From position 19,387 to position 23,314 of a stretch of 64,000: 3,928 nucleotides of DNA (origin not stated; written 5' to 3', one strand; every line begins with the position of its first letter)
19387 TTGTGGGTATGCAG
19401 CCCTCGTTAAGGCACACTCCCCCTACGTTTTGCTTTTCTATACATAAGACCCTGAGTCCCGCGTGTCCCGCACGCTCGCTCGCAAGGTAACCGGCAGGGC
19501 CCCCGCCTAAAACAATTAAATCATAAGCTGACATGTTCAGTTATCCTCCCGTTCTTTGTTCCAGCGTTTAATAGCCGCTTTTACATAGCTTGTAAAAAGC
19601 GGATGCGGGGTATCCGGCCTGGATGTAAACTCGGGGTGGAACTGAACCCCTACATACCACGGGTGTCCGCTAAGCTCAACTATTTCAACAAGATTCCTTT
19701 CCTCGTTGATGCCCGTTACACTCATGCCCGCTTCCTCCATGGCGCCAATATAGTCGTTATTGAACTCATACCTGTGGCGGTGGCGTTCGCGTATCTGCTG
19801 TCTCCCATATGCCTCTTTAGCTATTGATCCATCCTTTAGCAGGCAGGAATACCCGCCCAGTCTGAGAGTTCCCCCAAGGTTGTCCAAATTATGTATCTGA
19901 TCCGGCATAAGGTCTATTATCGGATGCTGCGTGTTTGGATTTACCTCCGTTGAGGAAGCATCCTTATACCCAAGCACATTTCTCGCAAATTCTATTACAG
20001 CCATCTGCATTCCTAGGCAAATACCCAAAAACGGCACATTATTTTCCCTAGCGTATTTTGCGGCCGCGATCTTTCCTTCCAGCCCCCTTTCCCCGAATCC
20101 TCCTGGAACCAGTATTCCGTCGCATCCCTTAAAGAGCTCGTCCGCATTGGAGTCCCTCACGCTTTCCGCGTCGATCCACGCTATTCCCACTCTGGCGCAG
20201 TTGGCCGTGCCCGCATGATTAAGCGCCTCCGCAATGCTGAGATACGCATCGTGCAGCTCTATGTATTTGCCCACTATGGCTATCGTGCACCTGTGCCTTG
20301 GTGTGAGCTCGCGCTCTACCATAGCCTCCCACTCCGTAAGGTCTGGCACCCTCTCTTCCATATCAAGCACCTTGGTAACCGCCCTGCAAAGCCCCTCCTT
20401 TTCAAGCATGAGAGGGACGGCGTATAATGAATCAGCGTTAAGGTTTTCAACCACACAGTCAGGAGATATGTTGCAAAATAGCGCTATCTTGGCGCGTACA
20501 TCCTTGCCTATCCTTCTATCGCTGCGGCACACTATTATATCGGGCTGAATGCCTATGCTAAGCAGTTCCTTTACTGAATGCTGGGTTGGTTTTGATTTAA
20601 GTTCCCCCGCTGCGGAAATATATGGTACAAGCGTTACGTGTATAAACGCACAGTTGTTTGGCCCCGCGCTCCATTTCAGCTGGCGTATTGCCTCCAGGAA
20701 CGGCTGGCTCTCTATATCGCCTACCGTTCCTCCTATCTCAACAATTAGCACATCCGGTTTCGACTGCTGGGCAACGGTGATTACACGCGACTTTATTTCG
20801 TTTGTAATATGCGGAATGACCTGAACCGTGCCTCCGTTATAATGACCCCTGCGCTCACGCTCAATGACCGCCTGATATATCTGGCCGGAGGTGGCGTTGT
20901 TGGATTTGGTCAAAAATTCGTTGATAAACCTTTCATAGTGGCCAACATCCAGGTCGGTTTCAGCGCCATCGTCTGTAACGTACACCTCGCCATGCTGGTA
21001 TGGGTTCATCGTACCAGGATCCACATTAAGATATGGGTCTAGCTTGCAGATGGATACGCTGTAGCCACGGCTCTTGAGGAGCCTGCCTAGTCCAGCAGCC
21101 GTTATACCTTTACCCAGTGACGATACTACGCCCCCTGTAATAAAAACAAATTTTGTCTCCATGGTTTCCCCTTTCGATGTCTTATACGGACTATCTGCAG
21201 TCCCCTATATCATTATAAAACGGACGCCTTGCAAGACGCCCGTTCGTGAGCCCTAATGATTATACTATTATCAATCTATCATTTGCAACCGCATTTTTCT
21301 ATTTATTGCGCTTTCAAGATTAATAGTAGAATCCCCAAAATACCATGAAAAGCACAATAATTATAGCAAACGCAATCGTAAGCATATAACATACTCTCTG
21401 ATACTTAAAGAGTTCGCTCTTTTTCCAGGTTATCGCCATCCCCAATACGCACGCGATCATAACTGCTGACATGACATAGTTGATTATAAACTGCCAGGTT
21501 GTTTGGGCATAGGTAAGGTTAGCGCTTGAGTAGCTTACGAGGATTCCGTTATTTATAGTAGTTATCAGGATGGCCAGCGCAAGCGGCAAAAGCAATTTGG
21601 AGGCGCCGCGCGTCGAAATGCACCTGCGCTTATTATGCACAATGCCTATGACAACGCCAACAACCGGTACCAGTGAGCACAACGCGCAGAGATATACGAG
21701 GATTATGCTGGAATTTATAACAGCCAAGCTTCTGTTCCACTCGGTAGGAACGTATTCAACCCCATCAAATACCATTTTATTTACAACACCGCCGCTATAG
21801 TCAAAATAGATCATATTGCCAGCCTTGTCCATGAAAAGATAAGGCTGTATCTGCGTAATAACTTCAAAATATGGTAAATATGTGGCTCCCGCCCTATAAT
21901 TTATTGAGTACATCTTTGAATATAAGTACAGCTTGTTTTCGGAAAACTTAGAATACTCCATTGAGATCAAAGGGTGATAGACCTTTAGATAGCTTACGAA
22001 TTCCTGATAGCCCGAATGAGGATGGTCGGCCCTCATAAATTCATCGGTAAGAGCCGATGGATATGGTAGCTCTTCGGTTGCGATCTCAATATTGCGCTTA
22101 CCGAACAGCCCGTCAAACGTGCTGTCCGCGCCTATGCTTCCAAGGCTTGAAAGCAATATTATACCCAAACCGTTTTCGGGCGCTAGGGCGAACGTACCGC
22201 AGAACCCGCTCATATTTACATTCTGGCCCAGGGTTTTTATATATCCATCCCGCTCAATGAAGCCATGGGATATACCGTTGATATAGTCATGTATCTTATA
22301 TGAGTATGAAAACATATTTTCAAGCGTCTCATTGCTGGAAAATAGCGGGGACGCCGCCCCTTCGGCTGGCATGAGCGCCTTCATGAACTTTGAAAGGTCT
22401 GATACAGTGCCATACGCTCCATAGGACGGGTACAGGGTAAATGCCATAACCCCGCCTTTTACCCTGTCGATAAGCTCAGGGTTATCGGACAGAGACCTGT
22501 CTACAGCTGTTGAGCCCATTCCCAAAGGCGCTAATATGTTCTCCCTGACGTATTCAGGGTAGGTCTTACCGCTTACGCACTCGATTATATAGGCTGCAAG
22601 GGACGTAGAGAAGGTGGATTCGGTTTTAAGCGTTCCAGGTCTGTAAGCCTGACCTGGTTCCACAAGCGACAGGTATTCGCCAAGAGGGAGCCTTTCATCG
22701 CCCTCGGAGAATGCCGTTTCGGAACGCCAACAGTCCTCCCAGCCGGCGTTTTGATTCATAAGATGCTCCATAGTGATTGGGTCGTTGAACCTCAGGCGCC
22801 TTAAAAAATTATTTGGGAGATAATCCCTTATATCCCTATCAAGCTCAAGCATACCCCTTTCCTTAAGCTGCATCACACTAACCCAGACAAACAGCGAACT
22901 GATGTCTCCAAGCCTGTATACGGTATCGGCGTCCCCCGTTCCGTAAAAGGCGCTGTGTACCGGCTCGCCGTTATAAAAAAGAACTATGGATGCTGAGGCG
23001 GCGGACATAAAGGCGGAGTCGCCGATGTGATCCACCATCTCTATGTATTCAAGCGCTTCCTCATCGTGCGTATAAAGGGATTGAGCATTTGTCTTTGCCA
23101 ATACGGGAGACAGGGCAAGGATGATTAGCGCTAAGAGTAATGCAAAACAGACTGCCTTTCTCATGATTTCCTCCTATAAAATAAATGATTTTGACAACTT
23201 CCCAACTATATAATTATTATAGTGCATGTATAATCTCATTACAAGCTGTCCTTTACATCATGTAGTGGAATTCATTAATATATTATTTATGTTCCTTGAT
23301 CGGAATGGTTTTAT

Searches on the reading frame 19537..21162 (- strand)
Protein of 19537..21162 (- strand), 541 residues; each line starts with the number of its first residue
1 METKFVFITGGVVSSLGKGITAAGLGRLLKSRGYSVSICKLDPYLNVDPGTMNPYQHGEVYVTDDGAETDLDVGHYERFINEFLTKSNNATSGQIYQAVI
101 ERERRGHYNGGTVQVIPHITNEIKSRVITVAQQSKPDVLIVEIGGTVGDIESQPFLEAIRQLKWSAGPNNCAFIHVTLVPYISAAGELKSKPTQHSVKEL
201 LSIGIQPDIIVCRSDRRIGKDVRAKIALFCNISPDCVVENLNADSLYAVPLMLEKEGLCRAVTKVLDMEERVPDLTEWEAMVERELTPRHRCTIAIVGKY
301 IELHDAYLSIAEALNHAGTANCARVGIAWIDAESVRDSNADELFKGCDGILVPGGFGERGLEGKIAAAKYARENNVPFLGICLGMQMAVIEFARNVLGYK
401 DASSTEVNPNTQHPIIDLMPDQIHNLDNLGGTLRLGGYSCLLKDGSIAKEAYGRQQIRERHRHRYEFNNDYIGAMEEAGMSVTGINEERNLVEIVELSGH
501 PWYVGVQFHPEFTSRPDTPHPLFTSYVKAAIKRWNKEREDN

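Call 47: search_protein_families(library=ncbifam, proteins=[window:19537-21162:-], max_evalue=0.00001)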
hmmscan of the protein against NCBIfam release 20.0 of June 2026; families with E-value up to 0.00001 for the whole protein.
window:19537-21162:- (541 aa): 6 families
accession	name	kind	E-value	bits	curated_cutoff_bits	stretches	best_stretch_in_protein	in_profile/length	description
NF003792.0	PRK05380.1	equivalog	8.4e-255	846.5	308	1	2-535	2-531/534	CTP synthase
TIGR00337.1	PyrG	equivalog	1.4e-243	809.3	462.75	1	2-529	2-526/526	glutamine hydrolyzing CTP synthase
NF004836.1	PRK06186.1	equivalog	3.6e-47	160.4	260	1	293-530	2-227/228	CTP synthase C-terminal region-related (seleno)protein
NF001975.0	PRK00758.1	equivalog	1.8e-07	30.9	198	1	331-416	27-111/185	GMP synthase subunit A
TIGR00888.1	guaA_Nterm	equivalog_domain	1.1e-06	28.2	172.15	0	347-396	42-91/188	glutamine-hydrolyzing GMP synthase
TIGR01368.1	CPSaseIIsmall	equivalog_domain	1.1e-06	27.8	307.35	0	342-388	211-259/361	glutamine-hydrolyzing carbamoyl-phosphate synthase small subunit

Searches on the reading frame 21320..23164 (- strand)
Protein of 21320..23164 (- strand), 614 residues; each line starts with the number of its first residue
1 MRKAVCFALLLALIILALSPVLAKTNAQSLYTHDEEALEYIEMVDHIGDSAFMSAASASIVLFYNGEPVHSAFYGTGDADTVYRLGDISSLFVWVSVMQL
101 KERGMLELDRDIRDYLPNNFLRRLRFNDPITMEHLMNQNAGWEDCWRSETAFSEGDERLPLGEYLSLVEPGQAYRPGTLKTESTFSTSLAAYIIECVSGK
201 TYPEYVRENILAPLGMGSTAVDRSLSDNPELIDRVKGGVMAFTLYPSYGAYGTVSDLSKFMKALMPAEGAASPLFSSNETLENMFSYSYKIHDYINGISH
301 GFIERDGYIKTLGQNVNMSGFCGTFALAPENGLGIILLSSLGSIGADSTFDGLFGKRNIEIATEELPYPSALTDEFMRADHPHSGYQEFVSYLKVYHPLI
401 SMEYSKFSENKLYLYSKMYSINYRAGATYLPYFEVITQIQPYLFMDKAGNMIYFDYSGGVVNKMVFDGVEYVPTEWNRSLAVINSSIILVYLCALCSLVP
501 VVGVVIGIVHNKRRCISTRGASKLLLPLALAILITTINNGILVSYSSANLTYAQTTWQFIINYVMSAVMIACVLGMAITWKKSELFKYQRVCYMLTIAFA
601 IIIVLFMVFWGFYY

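Call 47: search_protein_families(library=ncbifam, proteins=[window:21320-23164:-], max_evalue=0.00001)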
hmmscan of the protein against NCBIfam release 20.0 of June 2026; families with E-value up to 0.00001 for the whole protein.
window:21320-23164:- (614 aa): 1 family
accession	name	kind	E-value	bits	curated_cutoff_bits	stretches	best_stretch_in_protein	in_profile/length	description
NF007943.0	PRK10662.1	equivalog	1.5e-10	40.2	266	1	11-268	11-274/380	D-alanyl-D-alanine-carboxypeptidase/endopeptidase AmpH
